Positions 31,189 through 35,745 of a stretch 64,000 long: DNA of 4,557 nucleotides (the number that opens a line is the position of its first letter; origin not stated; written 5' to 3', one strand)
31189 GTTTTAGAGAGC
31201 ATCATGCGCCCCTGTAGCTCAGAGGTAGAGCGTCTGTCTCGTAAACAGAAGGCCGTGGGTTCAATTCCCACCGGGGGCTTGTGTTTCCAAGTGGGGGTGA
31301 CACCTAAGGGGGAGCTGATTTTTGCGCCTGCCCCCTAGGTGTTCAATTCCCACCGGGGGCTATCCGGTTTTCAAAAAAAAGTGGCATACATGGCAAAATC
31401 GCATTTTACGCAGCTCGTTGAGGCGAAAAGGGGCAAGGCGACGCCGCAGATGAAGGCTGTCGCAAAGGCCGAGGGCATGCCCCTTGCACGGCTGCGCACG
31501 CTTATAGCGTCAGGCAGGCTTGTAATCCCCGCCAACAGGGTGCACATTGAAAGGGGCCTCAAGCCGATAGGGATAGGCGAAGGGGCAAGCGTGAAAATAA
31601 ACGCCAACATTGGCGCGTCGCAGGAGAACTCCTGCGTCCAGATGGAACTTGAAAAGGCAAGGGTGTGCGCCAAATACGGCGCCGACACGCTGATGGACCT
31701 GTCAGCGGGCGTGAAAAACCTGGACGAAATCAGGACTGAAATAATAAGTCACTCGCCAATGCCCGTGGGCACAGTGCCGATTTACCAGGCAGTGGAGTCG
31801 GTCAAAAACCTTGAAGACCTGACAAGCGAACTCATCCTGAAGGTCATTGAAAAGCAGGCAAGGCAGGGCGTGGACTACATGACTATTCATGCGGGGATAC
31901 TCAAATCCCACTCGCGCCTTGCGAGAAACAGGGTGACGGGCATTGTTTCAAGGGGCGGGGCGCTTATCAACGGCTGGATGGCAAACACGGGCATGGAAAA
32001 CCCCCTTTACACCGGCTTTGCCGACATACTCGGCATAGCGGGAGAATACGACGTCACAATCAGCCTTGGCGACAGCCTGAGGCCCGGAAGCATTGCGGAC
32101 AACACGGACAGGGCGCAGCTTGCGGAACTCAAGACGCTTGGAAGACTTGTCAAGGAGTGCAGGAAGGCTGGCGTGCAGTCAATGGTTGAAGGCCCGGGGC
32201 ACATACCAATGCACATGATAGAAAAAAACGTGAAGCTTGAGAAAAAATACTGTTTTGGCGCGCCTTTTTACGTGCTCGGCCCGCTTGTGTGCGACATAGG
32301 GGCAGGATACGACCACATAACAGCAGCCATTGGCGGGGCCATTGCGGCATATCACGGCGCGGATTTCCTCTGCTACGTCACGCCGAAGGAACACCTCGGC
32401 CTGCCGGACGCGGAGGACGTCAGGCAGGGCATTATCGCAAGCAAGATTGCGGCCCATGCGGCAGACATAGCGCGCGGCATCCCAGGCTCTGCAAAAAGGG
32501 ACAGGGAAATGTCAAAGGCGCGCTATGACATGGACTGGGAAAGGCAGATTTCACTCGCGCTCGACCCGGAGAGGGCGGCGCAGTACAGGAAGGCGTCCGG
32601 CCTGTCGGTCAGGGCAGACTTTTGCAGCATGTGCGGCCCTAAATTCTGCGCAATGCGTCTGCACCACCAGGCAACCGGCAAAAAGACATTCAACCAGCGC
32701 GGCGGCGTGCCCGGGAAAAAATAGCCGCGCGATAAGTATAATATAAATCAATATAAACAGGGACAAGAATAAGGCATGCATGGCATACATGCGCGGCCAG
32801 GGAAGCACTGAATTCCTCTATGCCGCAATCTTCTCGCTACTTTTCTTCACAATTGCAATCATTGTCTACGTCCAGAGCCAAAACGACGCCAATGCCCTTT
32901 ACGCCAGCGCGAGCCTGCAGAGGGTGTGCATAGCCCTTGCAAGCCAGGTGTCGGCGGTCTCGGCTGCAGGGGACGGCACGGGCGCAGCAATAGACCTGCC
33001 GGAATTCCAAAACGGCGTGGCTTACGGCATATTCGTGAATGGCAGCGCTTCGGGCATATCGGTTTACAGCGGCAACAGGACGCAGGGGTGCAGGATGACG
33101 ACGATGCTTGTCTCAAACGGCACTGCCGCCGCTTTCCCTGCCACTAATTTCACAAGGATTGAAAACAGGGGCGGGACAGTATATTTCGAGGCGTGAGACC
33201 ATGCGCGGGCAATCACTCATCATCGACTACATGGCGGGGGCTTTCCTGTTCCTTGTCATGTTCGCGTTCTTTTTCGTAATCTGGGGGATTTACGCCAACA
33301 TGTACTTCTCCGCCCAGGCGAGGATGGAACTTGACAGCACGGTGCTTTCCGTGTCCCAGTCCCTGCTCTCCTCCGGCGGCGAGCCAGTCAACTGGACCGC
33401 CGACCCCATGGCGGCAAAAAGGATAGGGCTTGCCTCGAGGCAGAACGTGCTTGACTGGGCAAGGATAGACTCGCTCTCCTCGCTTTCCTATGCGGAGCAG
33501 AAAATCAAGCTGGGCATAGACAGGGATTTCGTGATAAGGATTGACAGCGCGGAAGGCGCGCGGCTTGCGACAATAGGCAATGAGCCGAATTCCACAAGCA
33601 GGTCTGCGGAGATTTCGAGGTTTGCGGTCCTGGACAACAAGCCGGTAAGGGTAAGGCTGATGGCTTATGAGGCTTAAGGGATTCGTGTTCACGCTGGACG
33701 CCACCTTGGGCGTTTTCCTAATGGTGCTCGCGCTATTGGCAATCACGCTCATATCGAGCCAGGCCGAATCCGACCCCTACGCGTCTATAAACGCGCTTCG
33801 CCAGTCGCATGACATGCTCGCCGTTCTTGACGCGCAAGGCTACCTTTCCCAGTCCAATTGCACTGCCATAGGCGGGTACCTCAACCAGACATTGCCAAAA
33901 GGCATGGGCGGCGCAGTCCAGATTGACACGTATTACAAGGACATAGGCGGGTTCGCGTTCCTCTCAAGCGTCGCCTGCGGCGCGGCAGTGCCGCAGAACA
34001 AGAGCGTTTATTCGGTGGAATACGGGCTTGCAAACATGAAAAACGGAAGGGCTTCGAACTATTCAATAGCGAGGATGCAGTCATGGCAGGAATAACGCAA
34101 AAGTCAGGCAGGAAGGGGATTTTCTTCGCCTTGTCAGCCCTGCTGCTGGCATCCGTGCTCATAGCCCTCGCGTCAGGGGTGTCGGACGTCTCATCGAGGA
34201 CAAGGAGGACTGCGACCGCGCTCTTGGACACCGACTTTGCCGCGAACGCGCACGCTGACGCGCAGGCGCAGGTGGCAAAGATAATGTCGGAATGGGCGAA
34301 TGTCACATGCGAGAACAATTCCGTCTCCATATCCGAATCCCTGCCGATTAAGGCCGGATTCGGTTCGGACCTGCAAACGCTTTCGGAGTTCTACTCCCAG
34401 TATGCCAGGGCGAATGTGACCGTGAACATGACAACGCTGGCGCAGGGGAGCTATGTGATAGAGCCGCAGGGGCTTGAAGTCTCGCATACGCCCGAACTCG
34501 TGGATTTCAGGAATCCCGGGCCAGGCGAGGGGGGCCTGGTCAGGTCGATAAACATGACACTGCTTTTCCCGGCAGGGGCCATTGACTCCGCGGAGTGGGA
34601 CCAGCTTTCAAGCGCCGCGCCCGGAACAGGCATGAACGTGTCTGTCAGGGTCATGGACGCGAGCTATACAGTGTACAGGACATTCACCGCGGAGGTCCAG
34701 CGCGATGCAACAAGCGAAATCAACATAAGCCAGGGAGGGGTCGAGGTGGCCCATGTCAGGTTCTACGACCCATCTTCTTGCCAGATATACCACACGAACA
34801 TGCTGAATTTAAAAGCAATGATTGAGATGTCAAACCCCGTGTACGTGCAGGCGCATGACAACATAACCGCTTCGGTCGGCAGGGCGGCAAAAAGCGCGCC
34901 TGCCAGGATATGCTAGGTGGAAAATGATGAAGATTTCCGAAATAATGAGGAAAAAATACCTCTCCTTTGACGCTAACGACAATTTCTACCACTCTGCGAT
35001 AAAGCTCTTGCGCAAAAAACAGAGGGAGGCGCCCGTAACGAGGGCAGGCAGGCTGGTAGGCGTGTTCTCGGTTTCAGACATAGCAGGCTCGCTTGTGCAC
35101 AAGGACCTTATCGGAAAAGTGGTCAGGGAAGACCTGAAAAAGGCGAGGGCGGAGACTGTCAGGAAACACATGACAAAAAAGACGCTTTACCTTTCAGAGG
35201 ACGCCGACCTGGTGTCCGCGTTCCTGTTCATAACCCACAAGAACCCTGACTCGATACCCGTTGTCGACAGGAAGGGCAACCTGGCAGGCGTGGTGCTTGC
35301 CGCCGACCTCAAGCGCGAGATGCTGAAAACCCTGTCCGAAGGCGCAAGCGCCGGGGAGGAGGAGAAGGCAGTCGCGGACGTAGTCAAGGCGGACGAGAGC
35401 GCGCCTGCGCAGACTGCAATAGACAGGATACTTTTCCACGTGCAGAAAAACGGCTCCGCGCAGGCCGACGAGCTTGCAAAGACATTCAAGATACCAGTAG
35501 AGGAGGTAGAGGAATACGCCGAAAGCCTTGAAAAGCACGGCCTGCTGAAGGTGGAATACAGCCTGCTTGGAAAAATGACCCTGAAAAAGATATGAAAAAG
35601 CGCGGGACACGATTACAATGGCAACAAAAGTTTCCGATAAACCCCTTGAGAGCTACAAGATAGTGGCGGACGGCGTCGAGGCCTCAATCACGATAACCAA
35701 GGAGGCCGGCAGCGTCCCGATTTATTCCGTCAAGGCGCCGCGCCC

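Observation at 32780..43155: Pilus locus A: Epd/Tad-like type IV filament cluster that also encodes a KaiC-like ATPase and a vWA pilin-like protein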

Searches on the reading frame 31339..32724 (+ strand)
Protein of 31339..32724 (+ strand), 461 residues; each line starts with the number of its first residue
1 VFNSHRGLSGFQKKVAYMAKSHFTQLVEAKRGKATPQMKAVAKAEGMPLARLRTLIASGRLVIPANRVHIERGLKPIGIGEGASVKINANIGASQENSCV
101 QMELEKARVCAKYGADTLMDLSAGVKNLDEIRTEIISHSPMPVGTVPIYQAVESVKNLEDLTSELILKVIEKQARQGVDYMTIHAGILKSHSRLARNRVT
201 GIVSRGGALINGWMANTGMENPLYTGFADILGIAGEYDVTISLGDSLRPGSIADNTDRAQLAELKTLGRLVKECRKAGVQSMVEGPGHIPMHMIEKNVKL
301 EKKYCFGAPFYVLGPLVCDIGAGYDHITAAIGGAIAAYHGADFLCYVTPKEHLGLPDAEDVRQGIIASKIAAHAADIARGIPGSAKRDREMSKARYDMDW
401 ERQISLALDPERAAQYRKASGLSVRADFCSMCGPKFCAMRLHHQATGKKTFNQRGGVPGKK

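Call 8: search_protein_families(library=pfam, proteins=[window:31339-32724:+], max_evalue=0.01)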
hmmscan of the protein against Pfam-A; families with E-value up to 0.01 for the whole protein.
window:31339-32724:+ (461 aa): 1 family
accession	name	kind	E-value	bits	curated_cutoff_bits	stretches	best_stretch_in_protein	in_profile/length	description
PF01964.24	ThiC_Rad_SAM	-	3.5e-180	599.7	25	1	24-443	1-419/420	Radical SAM ThiC family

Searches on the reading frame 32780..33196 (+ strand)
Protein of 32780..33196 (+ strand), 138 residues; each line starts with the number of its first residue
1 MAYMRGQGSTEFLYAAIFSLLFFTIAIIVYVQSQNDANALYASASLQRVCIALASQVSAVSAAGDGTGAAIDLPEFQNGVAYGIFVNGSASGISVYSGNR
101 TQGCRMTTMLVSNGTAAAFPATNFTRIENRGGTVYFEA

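Call 3: search_protein_families(library=pfam, proteins=[window:32780-33196:+], max_evalue=0.1)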
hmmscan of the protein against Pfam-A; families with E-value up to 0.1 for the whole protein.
window:32780-33196:+ (138 aa): 0 families

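Call 4: search_protein_families(library=ncbifam, proteins=[window:32780-33196:+], max_evalue=0.1)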
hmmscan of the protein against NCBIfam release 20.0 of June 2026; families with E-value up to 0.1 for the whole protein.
window:32780-33196:+ (138 aa): 0 families

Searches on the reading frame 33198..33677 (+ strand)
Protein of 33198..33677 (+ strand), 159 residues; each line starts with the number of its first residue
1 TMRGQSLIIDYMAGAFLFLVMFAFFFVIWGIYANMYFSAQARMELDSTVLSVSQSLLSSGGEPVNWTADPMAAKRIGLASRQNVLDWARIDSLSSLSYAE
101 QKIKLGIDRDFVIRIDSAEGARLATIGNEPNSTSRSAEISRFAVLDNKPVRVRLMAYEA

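Call 3: search_protein_families(library=pfam, proteins=[window:33198-33677:+], max_evalue=0.1)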
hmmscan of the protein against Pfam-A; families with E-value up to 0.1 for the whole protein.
window:33198-33677:+ (159 aa): 1 family
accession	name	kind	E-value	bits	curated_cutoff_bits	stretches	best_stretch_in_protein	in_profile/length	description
PF23958.1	DUF7287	-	0.0031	18.5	27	1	3-152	3-152/157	Family of unknown function (DUF7287)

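Call 4: search_protein_families(library=ncbifam, proteins=[window:33198-33677:+], max_evalue=0.1)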
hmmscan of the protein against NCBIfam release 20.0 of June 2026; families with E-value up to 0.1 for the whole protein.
window:33198-33677:+ (159 aa): 0 families

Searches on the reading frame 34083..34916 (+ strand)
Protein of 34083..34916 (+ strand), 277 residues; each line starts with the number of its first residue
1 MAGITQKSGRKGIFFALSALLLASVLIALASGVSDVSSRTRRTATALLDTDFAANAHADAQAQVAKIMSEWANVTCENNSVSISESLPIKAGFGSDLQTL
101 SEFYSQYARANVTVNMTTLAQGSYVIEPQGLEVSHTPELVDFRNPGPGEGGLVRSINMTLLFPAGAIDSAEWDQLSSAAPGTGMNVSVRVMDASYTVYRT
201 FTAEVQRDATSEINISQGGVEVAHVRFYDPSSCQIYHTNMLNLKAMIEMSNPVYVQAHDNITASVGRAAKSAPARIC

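Call 3: search_protein_families(library=pfam, proteins=[window:34083-34916:+], max_evalue=0.1)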
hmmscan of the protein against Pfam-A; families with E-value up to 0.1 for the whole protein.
window:34083-34916:+ (277 aa): 0 families

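Call 4: search_protein_families(library=ncbifam, proteins=[window:34083-34916:+], max_evalue=0.1)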
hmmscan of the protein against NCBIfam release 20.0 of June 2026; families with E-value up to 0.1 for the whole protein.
window:34083-34916:+ (277 aa): 2 families
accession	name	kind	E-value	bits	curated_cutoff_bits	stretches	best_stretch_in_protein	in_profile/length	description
NF041640.1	AmoB_BACT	equivalog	0.036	12.9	336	1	182-240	275-334/410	bacterial ammonia monooxygenase, subunit AmoB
NF007372.0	PRK09874.1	equivalog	0.081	12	571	1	3-105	76-176/408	multidrug efflux MFS transporter MdtG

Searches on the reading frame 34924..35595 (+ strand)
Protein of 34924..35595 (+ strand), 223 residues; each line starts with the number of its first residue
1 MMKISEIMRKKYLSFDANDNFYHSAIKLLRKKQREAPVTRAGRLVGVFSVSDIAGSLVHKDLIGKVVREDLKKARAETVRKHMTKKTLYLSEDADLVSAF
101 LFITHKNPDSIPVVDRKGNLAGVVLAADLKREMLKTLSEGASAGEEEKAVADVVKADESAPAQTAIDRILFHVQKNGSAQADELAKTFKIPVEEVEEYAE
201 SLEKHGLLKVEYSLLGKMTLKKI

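Call 3: search_protein_families(library=pfam, proteins=[window:34924-35595:+], max_evalue=0.1)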
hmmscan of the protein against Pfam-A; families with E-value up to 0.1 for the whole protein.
window:34924-35595:+ (223 aa): 5 families
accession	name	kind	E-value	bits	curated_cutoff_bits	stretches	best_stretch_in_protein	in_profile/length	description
PF00571.33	CBS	-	4e-17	62.7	24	2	79-134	1-56/57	CBS domain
PF10007.15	DUF2250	-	0.00023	21.6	24.4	1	168-211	12-55/93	Uncharacterized protein conserved in archaea (DUF2250)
PF01978.25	TrmB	-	0.0014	18.9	25.6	1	175-212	19-56/68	Sugar-specific transcriptional regulator TrmB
PF13412.12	HTH_24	-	0.011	15.7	21.9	1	168-209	7-48/48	Winged helix-turn-helix DNA-binding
PF25212.1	HVO_A0114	-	0.082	13.1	27.6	0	169-211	27-69/84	HVO_A0114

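Call 4: search_protein_families(library=ncbifam, proteins=[window:34924-35595:+], max_evalue=0.1)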
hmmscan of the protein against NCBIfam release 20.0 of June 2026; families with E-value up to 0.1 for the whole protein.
window:34924-35595:+ (223 aa): 26 families (the best 25 are shown)
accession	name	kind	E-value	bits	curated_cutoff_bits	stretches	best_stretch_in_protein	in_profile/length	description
NF011447.0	PRK14869.2-3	equivalog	4.7e-09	35.4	522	1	78-156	69-147/540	putative manganese-dependent inorganic diphosphatase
NF041552.1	TF_PrdR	equivalog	2.2e-07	29.6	795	1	2-140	6-132/577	sigma-54 dependent transcriptional regulator PrdR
TIGR01302.1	IMP_dehydrog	equivalog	1.5e-06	27.4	481.5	1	60-149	124-216/450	IMP dehydrogenase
TIGR01186.1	proV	subfamily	3.7e-06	26.3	326.6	2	74-139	239-304/363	betaine/proline/choline family ABC transporter ATP-binding protein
NF011443.0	PRK14869.1-5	equivalog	3.9e-06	25.6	335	1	79-140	71-132/546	putative manganese-dependent inorganic diphosphatase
NF041630.1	CBS_CbpB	equivalog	7.1e-06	26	125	1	92-157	26-90/143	cyclic-di-AMP-binding protein CbpB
NF011440.0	PRK14869.1-2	equivalog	3.9e-05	22.5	746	1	84-136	74-126/541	putative manganese-dependent inorganic diphosphatase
NF011449.0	PRK14869.2-5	equivalog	9e-05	21.7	411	1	78-154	68-142/451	putative manganese-dependent inorganic diphosphatase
NF005869.0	PRK07807.1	equivalog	0.00011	21.4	549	1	60-135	130-206/479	GuaB1 family IMP dehydrogenase-related protein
NF053603.1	HhpR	exception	0.00027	20.2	520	1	13-140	72-192/282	CBS domain-containing high hydrostatic pressure regulator HhpR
TIGR00400.1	mgtE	equivalog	0.00035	19.5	232.75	1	60-129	177-247/450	magnesium transporter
NF052358.1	GMPRedGuaB1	equivalog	0.00084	18.6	675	1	61-161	131-231/479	GMP reductase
NF011441.0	PRK14869.1-3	equivalog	0.0022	16.7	753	1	86-137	77-128/548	putative manganese-dependent inorganic diphosphatase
TIGR01303.1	IMP_DH_rel_1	equivalog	0.0025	16.8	562.75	1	62-128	130-197/475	GuaB1 family IMP dehydrogenase-related protein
NF011442.0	PRK14869.1-4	equivalog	0.0039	15.7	400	0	79-135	72-128/543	putative manganese-dependent inorganic diphosphatase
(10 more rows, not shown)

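Call 34: search_solved_structures(query=window:34924-35595:+, max_evalue=0.001)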
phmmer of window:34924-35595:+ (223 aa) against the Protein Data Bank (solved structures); distinct sequences matched with E-value up to 0.001: 13.
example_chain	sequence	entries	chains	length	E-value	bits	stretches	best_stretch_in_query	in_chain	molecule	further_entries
9znf_5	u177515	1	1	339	2.1e-09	40.8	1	6-131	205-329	CBS domain-containing protein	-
3kh5_A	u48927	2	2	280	1.7e-08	37.8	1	17-140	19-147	protein MJ1225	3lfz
2ef7_A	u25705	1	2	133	5.6e-07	32.9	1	60-132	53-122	Hypothetical protein ST2348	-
9znf_4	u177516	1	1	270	4.8e-06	29.9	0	53-132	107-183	CBS domain-containing protein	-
9zni_6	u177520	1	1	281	6.6e-06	29.4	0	3-134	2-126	CBS domain-containing protein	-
5awe_A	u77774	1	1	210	8.3e-06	29.1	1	22-138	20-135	Putative acetoin utilization protein, acetoin dehydrogenase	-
2yzq_A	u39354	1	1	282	1.7e-05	28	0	51-146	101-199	Putative uncharacterized protein PH1780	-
9sr9_H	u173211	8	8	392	4.4e-05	26.7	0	19-136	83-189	Dehydrogenase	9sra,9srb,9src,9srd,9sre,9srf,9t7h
2cu0_A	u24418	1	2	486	0.00014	25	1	60-131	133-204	Inosine-5'-monophosphate dehydrogenase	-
2p9m_A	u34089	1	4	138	0.00029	24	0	2-135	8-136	Hypothetical protein MJ0922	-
3kpc_A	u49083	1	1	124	0.00053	23.2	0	76-131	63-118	Uncharacterized protein MJ0100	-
3kpb_A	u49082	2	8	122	0.00055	23.1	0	76-131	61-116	Uncharacterized protein MJ0100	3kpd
4fry_A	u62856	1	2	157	0.00064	22.9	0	20-134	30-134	Putative signal-transduction protein with CBS domains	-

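Call 70: find_homologous_proteins(query=window:34924-35595:+, max_evalue=0.001)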
Query window:34924-35595:+ (223 aa): 6 proteins with E <= 0.001 among 1210 candidates.
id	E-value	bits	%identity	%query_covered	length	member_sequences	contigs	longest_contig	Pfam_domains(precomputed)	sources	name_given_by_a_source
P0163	1.9e-118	411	90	100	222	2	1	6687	PF00571.34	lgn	-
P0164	4.9e-94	332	71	99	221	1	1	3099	PF00571.34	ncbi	-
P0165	3.0e-92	326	73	100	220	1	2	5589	PF00571.34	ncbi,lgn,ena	-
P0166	6.8e-48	181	35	100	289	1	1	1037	PF00571.34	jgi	jgi:CBS domain-containing protein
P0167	4.3e-36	143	37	100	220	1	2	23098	PF00571.34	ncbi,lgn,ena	-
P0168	7.5e-34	135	43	43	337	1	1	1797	PF00571.34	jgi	jgi:hypothetical protein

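Call 76: predict_structure(alignment_id=A4)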
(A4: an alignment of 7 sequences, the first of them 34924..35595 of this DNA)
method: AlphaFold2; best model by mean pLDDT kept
length: 223 residues; sequences in the alignment: 7
mean_pLDDT: 81.2   pTM: 0.56
mean pLDDT of the five models: 81.2, 57.7, 51.7, 50.5, 48.9
residues with pLDDT >= 90: 91; 70-90: 98; 50-70: 12; < 50: 22
segments of 3 or more residues with pLDDT < 50: 141-162
pLDDT, mean of each block of 10 residues (from residue 1): 81 94 93 92 93 80 74 85 85 79 70 91 87 75 39 30 77 92 93 93 89 91 90
secondary structure, 60 per line:
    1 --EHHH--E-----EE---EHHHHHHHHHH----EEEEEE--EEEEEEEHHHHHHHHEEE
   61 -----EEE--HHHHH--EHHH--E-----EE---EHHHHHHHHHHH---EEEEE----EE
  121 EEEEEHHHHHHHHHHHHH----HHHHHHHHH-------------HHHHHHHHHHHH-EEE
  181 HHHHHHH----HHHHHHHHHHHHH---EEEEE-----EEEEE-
elements in order: H21-30 E35-40 E43-49 H50-57 E58-60 E66-68 H71-75 H96-106 E110-114 E119-125 H126-138 H143-151 H165-176 E178-180 H181-187 H192-204 E208-212 E218-222

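Call 78: search_protein_representatives(protein=window:34924-35595:+)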
Query: 223 residues. Proteins with E-value up to 0.001 (for the whole library): 500; up to 1e-10: 65; up to 1e-30: 17. The best 150 are listed.
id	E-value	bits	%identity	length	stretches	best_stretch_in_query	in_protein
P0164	1.5e-94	331.7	72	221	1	2-222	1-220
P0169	3.2e-50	187.1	45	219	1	2-222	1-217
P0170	5.5e-48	179.8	45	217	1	2-222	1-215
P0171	4.7e-47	176.7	46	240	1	2-222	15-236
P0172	2.2e-42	161.5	43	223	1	2-223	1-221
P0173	2.3e-42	161.4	41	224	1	2-222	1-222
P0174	1.0e-41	159.3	45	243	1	4-223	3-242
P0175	3.5e-40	154.3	44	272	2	2-135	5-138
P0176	2.7e-37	144.9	40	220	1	2-221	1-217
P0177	3.0e-37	144.8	43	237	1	1-223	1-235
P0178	8.1e-37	143.3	39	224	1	2-222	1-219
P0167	1.4e-36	142.6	38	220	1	2-223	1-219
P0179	4.3e-36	141.0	37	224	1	2-223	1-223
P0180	2.9e-35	138.3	37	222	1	2-222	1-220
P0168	2.4e-34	135.3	49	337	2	45-142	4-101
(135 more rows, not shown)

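Call 79: fold_search(model_id=the predicted structure, library=pdb)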
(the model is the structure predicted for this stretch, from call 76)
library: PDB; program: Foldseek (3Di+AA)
matches with E <= 10: 1964; with E <= 0.001: 412
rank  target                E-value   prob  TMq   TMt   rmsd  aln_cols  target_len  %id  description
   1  2p9m_A                3.6e-11  1.00  0.48  0.80   2.8       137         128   21  Crystal structure of conserved hypothetical protein MJ0922 from Methanocaldococcus jannaschii DSM 2661 (released 2007-07-03)
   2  2p9m_D                1.4e-10  1.00  0.46  0.76   4.0       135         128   23  Crystal structure of conserved hypothetical protein MJ0922 from Methanocaldococcus jannaschii DSM 2661 (released 2007-07-03)
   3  2p9m_B                2.1e-10  1.00  0.48  0.80   2.7       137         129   21  Crystal structure of conserved hypothetical protein MJ0922 from Methanocaldococcus jannaschii DSM 2661 (released 2007-07-03)
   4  3kpb_A                2.7e-10  1.00  0.47  0.84   2.6       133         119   21  Crystal Structure of the CBS domain pair of protein MJ0100 in complex with 5 -methylthioadenosine and S-adenosyl-L-met (released 2010-01-12)
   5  2p9m_C                3.7e-10  1.00  0.48  0.79   2.8       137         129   21  Crystal structure of conserved hypothetical protein MJ0922 from Methanocaldococcus jannaschii DSM 2661 (released 2007-07-03)
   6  2ef7_A                3.7e-10  1.00  0.46  0.75   3.2       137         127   20  Crystal structure of ST2348, a hypothetical protein with CBS domains from Sulfolobus tokodaii strain7 (released 2007-08-21)
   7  5awe                  3.7e-10  1.00  0.47  0.51  12.3       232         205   16  Crystal structure of a hypothetical protein, TTHA0829 from Thermus thermophilus HB8, composed of cystathionine-beta-synt (released 2016-05-18)
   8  9s51_A                4.2e-10  1.00  0.48  0.53  11.4       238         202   13  AcuB from Geobacillus stearothermophilus with ADP and ATP (released 2026-02-25)
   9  1vr9_A                4.5e-10  1.00  0.49  0.88   2.6       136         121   18  CRYSTAL STRUCTURE OF A CBS DOMAIN PAIR/ACT DOMAIN PROTEIN (TM0892) FROM THERMOTOGA MARITIMA AT 1.70 A RESOLUTION (released 2005-03-15)
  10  9s4v_B                5.5e-10  1.00  0.46  0.47  13.3       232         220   15  AcuB from Bacillus subtilis with AMP and ADP (released 2026-02-25)
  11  9s52_B                7.5e-10  1.00  0.47  0.53  11.3       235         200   13  AcuB from Geobacillus stearothermophilus with AMP (released 2026-02-25)
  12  9s4y_A                8.0e-10  1.00  0.49  0.54  10.9       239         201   13  AcuB from Geobacillus stearothermophilus with Ap4A (released 2026-02-25)
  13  1yav_B                9.1e-10  1.00  0.53  0.85   2.2       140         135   18  Crystal structure of CBS domain-containing protein ykuL from Bacillus subtilis (released 2004-12-28)
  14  9s4z_A                9.1e-10  1.00  0.48  0.54  11.7       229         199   12  AcuB from Geobacillus stearothermophilus with AMP and ADP (released 2026-02-25)
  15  9s4z_B                9.1e-10  1.00  0.47  0.52  11.3       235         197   13  AcuB from Geobacillus stearothermophilus with AMP and ADP (released 2026-02-25)
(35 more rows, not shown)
